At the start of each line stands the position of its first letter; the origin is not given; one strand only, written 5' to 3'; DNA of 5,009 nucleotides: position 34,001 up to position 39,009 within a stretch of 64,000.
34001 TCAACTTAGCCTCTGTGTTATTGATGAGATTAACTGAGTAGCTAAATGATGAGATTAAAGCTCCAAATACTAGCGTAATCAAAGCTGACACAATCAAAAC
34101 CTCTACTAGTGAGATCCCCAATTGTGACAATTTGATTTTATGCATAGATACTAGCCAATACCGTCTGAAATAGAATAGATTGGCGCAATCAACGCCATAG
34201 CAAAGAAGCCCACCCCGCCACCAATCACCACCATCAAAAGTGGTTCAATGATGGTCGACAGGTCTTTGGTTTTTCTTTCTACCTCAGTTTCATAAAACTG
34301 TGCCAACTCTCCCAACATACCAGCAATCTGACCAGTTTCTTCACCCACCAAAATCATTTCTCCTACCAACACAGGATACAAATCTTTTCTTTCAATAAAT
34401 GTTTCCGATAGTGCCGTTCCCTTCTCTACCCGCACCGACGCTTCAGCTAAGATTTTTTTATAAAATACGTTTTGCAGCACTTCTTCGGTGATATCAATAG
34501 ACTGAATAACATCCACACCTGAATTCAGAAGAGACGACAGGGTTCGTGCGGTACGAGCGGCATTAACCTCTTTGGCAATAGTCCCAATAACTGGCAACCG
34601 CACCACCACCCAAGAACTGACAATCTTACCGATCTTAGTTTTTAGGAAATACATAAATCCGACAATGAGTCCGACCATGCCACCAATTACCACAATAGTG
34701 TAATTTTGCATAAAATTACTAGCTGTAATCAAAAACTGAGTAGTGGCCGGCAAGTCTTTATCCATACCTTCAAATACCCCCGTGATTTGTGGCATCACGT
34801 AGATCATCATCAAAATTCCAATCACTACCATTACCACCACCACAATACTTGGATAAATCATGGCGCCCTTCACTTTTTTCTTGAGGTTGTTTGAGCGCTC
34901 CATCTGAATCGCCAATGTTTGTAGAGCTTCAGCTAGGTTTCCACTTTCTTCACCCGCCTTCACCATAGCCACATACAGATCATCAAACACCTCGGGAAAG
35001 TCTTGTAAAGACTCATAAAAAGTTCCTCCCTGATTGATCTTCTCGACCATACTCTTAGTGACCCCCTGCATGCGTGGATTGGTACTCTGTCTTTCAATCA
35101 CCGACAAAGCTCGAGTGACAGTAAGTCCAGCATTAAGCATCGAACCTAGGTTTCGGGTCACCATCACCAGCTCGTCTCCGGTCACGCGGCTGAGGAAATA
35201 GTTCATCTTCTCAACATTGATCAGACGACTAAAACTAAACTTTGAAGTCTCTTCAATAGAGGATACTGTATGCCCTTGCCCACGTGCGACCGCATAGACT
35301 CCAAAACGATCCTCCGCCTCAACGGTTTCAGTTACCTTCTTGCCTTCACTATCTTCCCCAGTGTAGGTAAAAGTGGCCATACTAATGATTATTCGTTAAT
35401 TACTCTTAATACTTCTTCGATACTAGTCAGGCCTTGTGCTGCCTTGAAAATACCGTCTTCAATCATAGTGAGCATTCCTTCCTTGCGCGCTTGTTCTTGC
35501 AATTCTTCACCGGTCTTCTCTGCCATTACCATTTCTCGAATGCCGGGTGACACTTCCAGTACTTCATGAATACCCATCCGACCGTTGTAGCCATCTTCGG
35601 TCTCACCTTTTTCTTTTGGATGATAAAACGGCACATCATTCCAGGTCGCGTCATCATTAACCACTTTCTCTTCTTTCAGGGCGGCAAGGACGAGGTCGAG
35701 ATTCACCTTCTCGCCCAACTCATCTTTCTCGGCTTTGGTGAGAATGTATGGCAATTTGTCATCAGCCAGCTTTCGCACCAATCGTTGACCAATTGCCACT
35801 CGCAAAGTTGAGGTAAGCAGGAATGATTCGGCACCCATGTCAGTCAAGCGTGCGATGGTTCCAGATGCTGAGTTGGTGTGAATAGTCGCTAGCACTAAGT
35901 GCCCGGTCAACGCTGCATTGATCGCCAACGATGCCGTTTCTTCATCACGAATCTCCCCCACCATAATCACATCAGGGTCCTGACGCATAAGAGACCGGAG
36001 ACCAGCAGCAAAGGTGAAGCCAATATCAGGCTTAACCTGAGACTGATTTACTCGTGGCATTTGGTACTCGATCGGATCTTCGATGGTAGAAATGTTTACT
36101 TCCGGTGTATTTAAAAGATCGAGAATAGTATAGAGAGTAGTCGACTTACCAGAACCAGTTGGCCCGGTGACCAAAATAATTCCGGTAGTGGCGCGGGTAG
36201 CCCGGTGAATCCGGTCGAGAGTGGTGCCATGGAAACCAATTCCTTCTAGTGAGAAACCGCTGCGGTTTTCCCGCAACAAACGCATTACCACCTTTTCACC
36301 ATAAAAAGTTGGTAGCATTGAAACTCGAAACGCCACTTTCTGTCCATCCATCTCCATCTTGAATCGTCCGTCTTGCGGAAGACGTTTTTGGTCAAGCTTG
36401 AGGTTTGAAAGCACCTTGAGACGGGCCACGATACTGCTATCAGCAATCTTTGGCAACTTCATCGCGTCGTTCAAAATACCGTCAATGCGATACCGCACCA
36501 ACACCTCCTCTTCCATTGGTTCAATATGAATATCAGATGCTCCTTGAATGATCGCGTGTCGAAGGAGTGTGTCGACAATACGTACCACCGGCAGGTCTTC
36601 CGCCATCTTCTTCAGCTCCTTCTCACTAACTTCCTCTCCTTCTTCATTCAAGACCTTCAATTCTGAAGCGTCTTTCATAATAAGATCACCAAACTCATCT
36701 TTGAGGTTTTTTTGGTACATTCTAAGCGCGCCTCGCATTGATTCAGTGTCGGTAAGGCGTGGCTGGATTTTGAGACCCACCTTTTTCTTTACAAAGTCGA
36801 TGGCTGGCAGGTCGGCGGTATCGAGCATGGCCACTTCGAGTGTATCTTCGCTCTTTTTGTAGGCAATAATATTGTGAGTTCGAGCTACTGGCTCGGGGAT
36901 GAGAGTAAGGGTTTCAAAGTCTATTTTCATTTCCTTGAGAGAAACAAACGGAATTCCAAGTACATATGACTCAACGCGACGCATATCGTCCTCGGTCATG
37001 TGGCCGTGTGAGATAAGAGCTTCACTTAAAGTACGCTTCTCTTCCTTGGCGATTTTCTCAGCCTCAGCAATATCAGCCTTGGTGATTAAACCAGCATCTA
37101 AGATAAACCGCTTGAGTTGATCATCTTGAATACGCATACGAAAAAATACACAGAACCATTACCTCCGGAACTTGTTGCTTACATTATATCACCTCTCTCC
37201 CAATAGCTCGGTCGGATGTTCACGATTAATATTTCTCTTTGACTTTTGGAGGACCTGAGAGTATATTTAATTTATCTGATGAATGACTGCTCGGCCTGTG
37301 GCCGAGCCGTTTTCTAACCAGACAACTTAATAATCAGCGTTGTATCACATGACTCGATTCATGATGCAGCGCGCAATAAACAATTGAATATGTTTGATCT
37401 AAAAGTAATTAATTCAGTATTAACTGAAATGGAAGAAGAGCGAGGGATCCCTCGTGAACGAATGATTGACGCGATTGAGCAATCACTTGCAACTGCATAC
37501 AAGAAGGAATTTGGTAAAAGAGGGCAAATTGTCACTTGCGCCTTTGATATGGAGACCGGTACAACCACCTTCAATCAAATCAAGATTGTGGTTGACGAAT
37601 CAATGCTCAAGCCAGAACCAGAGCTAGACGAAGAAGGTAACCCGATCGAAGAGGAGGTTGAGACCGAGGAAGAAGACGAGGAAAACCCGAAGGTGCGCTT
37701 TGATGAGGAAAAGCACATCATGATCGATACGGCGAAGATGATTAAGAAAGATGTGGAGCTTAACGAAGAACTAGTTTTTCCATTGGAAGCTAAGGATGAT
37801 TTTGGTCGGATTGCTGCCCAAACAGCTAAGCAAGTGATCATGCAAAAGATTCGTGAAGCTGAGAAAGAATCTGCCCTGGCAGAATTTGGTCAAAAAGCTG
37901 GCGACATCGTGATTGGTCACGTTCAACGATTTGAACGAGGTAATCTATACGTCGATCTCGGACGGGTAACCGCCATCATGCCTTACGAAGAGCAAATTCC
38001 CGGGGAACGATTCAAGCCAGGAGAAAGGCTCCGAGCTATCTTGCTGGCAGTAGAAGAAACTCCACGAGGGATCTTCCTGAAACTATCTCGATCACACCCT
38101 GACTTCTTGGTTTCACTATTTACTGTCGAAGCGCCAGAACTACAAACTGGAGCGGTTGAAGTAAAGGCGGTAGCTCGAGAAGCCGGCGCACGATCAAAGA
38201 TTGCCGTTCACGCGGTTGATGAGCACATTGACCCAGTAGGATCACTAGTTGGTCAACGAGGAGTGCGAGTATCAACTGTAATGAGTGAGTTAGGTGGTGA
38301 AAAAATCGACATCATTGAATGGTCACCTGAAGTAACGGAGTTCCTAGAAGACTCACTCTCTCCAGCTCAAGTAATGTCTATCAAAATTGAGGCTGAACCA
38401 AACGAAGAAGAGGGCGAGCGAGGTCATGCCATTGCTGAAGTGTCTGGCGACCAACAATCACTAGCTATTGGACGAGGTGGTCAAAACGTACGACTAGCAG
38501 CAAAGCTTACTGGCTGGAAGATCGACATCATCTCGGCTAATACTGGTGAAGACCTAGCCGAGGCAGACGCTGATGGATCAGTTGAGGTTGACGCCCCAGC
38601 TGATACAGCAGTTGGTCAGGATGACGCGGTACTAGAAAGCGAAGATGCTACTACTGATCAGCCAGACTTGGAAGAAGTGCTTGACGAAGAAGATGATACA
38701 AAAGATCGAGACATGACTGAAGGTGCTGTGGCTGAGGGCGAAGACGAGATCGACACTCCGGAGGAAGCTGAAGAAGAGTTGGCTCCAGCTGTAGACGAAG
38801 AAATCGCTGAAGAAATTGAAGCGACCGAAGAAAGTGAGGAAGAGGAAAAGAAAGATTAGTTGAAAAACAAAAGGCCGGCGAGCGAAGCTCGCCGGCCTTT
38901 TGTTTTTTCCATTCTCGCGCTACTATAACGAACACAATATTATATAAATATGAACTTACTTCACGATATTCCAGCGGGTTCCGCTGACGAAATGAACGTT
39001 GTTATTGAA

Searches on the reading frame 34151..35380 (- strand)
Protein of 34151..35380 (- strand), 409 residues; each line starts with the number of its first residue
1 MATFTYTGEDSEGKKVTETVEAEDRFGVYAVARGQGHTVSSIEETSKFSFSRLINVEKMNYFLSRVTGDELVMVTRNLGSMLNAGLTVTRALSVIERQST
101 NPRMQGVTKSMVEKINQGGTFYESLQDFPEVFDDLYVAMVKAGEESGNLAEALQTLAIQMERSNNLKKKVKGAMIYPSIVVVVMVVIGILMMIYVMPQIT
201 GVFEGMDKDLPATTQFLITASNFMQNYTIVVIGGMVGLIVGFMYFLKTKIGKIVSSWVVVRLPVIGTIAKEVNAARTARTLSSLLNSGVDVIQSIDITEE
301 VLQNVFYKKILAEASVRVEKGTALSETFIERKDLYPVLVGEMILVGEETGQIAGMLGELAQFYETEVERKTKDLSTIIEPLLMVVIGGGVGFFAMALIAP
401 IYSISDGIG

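Call 13: search_protein_families(library=pfam, proteins=[window:34151-35380:-])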
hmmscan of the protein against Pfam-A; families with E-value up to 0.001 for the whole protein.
window:34151-35380:- (409 aa): 1 family
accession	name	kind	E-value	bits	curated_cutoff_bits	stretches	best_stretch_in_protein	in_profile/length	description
PF00482.28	T2SSF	-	3.7e-57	192.1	25.2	2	75-197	2-125/125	Type II secretion system (T2SS), protein F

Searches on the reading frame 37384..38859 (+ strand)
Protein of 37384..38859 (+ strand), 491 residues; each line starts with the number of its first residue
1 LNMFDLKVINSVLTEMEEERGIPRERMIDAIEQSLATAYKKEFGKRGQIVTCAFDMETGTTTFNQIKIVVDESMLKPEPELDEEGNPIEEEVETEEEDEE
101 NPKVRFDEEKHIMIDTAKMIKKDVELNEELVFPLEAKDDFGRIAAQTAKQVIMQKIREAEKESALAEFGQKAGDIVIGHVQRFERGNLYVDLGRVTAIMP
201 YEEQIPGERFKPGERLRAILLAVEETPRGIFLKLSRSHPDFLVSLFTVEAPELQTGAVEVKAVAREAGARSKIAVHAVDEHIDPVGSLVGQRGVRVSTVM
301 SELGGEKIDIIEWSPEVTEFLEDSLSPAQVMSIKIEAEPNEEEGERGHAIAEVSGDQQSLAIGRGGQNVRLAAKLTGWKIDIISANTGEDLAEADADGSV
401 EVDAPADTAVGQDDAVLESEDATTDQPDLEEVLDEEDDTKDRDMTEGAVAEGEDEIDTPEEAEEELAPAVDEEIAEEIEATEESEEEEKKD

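Call 13: search_protein_families(library=pfam, proteins=[window:37384-38859:+])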
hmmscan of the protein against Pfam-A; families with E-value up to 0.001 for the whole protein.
window:37384-38859:+ (491 aa): 5 families
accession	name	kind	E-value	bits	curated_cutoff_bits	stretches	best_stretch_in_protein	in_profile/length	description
PF08529.16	NusA_N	-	8.6e-28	97.4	23.8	1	11-162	4-119/119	NusA N-terminal domain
PF13184.12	KH_5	-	9.3e-27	93.4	27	1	267-335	1-69/69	NusA-like KH domain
PF00575.29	S1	-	3.1e-06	27.9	22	1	171-233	3-72/74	S1 RNA binding domain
PF23095.1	KH_NusA_C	-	0.00017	22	34.2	1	349-382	1-34/59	Transcription termination/antitermination protein NusA, KH domain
PF00013.35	KH_1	-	0.00098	19.3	21.5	0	353-387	6-41/66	KH domain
